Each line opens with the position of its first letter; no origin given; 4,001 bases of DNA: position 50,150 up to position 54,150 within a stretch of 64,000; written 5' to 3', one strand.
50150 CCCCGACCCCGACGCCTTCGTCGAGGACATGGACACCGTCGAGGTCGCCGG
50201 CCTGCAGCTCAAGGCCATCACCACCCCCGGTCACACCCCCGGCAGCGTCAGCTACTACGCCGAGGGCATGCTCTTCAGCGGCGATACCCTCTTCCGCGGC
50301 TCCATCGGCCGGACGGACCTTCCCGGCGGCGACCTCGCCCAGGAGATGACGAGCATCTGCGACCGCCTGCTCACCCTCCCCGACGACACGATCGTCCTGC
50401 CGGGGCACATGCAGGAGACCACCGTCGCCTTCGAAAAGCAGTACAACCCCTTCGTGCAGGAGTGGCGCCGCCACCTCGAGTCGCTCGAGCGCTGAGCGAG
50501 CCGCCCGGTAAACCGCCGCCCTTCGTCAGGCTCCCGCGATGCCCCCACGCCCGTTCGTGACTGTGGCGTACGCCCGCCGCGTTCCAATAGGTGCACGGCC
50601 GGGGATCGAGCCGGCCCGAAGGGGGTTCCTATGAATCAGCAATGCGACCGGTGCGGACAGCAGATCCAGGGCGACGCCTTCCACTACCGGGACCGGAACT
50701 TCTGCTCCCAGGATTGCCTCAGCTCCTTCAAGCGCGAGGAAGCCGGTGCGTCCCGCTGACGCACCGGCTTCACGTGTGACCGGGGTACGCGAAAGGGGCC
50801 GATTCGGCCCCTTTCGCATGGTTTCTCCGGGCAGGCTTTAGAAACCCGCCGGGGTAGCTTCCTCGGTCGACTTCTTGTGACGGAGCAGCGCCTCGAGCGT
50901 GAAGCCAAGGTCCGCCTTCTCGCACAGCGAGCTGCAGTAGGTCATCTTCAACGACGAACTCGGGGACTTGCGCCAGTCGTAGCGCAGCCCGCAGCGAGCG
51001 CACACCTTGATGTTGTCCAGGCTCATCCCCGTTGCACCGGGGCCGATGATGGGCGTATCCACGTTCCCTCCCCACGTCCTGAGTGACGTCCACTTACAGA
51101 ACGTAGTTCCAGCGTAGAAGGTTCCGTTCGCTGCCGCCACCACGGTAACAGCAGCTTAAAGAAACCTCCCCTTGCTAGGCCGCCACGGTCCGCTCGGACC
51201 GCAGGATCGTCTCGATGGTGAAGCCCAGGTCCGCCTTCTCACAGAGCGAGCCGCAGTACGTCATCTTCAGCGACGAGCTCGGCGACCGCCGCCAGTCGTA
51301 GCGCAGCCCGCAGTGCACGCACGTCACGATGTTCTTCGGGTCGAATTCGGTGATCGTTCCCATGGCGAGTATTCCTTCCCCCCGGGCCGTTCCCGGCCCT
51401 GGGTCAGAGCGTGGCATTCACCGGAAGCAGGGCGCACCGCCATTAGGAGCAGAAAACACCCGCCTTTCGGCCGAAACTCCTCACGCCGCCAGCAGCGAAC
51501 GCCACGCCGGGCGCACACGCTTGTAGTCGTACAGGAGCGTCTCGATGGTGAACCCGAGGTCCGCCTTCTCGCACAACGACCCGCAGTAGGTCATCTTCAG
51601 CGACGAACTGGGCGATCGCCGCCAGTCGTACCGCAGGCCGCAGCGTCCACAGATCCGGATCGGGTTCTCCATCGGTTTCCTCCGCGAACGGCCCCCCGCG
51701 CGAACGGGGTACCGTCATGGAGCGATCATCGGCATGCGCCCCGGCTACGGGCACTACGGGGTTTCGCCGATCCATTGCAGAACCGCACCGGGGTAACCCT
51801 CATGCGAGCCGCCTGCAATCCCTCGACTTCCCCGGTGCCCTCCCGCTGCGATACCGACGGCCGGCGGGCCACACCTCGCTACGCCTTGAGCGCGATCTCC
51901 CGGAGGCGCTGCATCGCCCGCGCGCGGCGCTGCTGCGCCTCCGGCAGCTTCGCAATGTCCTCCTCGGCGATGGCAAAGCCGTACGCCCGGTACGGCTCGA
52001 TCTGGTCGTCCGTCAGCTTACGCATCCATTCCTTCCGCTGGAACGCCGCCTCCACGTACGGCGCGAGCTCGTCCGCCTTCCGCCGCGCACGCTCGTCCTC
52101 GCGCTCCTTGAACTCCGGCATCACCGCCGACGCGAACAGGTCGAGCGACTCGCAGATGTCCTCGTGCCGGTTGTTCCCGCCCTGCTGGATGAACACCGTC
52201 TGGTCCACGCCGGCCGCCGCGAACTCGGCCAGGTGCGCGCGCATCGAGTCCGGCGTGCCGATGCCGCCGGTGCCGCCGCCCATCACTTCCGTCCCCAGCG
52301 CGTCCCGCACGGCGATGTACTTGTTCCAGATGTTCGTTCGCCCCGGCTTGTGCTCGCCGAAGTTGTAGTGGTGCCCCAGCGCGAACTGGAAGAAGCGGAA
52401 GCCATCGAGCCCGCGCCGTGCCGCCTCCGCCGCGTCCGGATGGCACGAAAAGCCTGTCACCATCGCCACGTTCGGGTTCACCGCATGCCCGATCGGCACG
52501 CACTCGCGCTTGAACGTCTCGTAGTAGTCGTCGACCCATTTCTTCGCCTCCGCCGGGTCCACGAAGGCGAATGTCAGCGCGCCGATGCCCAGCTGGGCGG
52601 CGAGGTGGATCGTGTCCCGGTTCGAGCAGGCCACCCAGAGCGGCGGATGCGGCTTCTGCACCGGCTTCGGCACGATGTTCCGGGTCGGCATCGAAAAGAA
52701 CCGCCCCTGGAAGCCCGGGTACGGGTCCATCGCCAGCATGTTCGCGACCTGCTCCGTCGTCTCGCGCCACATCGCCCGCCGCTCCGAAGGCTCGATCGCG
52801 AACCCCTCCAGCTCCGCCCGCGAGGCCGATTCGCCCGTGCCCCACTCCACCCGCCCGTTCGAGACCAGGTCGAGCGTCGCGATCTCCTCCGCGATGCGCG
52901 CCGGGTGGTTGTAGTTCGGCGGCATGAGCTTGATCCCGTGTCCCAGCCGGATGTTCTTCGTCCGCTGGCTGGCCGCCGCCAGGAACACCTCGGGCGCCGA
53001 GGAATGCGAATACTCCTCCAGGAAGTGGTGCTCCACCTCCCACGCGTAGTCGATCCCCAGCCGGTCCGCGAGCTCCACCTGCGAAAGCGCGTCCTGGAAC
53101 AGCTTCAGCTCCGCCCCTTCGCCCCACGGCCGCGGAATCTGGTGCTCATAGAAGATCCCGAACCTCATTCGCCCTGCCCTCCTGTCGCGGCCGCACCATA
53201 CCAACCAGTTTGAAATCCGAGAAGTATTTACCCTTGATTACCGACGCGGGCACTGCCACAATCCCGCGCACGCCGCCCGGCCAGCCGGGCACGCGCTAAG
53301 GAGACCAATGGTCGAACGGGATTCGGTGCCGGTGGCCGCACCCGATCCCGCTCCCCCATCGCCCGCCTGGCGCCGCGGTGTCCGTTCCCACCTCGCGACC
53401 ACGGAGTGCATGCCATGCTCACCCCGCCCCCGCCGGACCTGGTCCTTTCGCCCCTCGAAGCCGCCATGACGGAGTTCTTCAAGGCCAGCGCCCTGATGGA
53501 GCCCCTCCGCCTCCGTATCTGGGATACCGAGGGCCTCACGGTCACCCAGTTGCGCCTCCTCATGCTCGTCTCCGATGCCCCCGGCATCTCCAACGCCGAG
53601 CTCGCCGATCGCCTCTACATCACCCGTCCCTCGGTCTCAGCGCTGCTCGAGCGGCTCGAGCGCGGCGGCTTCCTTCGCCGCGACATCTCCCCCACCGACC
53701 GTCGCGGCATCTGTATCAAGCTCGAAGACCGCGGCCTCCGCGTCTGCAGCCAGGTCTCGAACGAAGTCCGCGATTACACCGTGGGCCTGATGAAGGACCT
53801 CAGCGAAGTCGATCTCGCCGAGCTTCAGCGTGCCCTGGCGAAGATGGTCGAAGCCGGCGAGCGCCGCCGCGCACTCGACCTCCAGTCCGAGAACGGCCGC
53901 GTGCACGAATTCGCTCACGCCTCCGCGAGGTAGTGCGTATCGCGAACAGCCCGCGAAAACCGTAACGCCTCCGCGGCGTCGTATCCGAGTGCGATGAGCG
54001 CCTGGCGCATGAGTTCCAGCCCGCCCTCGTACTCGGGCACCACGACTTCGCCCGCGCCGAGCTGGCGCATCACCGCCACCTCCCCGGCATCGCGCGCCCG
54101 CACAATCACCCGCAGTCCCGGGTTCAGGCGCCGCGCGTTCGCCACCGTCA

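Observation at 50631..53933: Three tandem near-identical TRASH/YHS-like Cys4 mini-genes behind a MarR-flanked LLM oxidoreductase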

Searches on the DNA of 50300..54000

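Call 45: search_rna_families(source=window, start=50300, end=54000, threshold=evalue, max_evalue=1)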
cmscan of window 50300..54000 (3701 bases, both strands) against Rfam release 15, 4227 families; matches with E-value up to 1: 5.
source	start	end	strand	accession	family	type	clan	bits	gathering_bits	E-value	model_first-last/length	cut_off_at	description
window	50739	50775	-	RF02470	Ms_IGR-8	Gene; sRNA;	-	23.6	44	0.047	18-63/63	no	Mycobacterium sRNA Ms_IGR-8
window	51406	51510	-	RF00239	mir-124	Gene; miRNA;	-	19.5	49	0.77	1-72/72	no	mir-124 microRNA precursor family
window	50790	50821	-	RF02880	MH_s15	Gene; sRNA;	-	17.9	123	0.18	16-47/277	no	Mesorhizobail RNA 15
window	50792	50814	+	RF02880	MH_s15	Gene; sRNA;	-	16.3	123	0.5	23-45/277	no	Mesorhizobail RNA 15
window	51040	51083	+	RF01151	snoU82P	Gene; snRNA; snoRNA; CD-box;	-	15.7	42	0.96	1-55/55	no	Small nucleolar RNA U82P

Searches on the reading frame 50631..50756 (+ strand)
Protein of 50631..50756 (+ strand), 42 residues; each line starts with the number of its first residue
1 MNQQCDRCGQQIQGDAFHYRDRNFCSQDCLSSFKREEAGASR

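Call 4: search_protein_families(library=pfam, proteins=[window:50631-50756:+], max_evalue=10)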
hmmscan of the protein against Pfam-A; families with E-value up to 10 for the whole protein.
seq(42 aa): 12 families
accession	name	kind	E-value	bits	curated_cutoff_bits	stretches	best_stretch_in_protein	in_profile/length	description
PF18716.7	VATC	-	1.1e-06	28.7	26.6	1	3-39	4-41/43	Vms1-associating treble clef domain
PF08394.17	Arc_trans_TRASH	-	0.00025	21.5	27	1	4-36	2-38/43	Archaeal TRASH domain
PF04570.20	zf-FLZ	-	0.00082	19.2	23.4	1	3-30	14-44/54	zinc-finger of the FCS-type, C2-C2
PF24461.1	DUF7576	-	0.0018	18.5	27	1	4-34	19-59/60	Family of unknown function (DUF7576)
PF12647.12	RNHCP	-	0.005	17.2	24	1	4-35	5-35/90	RNHCP domain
PF06467.20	zf-FCS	-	0.0074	16.5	22.4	1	5-33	7-39/39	MYM-type Zinc finger with FCS sequence motif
PF24734.1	DUF7685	-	0.037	14.4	27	1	4-26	1-29/43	Domain of unknown function (DUF7685)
PF18439.7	zf_UBZ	-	0.046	13.8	25.6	1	3-15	3-15/32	Ubiquitin-Binding Zinc Finger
PF04945.19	YHS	-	0.048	14.1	30.3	1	24-37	27-40/47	YHS domain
PF09889.16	DUF2116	-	0.14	12.6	26.8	1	5-36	6-31/59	Probable treble clef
PF02565.21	RecO_C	-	0.3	11.3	22.1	1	3-37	69-103/157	Recombination protein O C terminal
PF24273.1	TRASH_HVO_1752_C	-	0.39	11.4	27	1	4-35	3-38/47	HVO_1752, C-terminal TRASH domain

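Call 5: search_protein_families(library=ncbifam, proteins=[window:50631-50756:+], max_evalue=10)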
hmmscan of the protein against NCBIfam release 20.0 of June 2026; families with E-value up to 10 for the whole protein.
seq(42 aa): 2 families
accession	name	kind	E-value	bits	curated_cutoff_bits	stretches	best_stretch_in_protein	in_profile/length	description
NF041023.1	PP0621_fam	subfamily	0.086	13.1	45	1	4-30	44-71/71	PP0621 family protein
NF052464.1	L2IsogltmlsynMurTStaph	equivalog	0.29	9.9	800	1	3-38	200-233/435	lipid II isoglutaminyl synthase subunit MurT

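Call 81: find_homologous_proteins(query=window:50631-50756:+, max_evalue=0.001)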
Query seq(42 aa) (42 aa): 3 proteins with E <= 0.001 among 3 candidates.
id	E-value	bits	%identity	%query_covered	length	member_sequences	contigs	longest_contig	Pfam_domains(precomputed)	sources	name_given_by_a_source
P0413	5.2e-20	86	95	100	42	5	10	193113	-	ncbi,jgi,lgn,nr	ncbi:MAG: TRASH domain-containing protein [Dehalococcoidia bacterium]|nr:TRASH domain-containing pro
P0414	3.8e-15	71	84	90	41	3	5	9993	-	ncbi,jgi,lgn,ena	-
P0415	5.7e-15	71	76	100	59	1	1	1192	-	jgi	-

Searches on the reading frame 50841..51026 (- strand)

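Call 4: search_protein_families(library=pfam, proteins=[window:50841-51026:-], max_evalue=10)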
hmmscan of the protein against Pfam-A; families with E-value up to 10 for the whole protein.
seq(62 aa): 7 families
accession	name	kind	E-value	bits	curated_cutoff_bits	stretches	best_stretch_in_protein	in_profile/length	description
PF10013.15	DUF2256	-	0.0074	16.9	25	1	7-37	8-39/40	Uncharacterized protein conserved in bacteria (DUF2256)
PF18716.7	VATC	-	0.021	15.1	26.6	1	5-35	2-31/43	Vms1-associating treble clef domain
PF03884.20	YacG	-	0.033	14.4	25.5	1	9-41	3-32/52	DNA gyrase inhibitor YacG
PF08189.16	Meleagrin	-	0.13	12.6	25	1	27-39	7-19/38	Meleagrin/Cygnin family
PF00339.34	Arrestin_N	-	0.14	12.6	24.9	1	3-61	32-92/148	Arrestin (or S-antigen), N-terminal domain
PF22601.2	RIM2a_ZnF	-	0.2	12.1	27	1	5-37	21-51/52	RIM2-alpha zinc finger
PF01753.24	zf-MYND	-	0.31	11.6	22.7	1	8-40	13-32/39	MYND finger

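Call 5: search_protein_families(library=ncbifam, proteins=[window:50841-51026:-], max_evalue=10)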
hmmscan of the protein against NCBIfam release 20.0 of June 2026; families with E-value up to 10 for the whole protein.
seq(62 aa): 0 families

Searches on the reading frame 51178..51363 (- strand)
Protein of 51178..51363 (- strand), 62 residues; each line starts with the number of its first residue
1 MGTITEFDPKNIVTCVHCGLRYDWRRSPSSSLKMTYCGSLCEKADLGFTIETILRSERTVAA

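Call 4: search_protein_families(library=pfam, proteins=[window:51178-51363:-], max_evalue=10)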
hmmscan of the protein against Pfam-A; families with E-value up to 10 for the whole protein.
seq(62 aa): 2 families
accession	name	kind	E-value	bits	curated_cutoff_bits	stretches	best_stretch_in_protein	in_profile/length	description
PF18716.7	VATC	-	0.043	14.1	26.6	1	10-41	1-31/43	Vms1-associating treble clef domain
PF10013.15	DUF2256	-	0.12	13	25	1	14-42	9-38/40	Uncharacterized protein conserved in bacteria (DUF2256)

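Call 5: search_protein_families(library=ncbifam, proteins=[window:51178-51363:-], max_evalue=10)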
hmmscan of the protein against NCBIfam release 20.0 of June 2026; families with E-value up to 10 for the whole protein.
seq(62 aa): 0 families
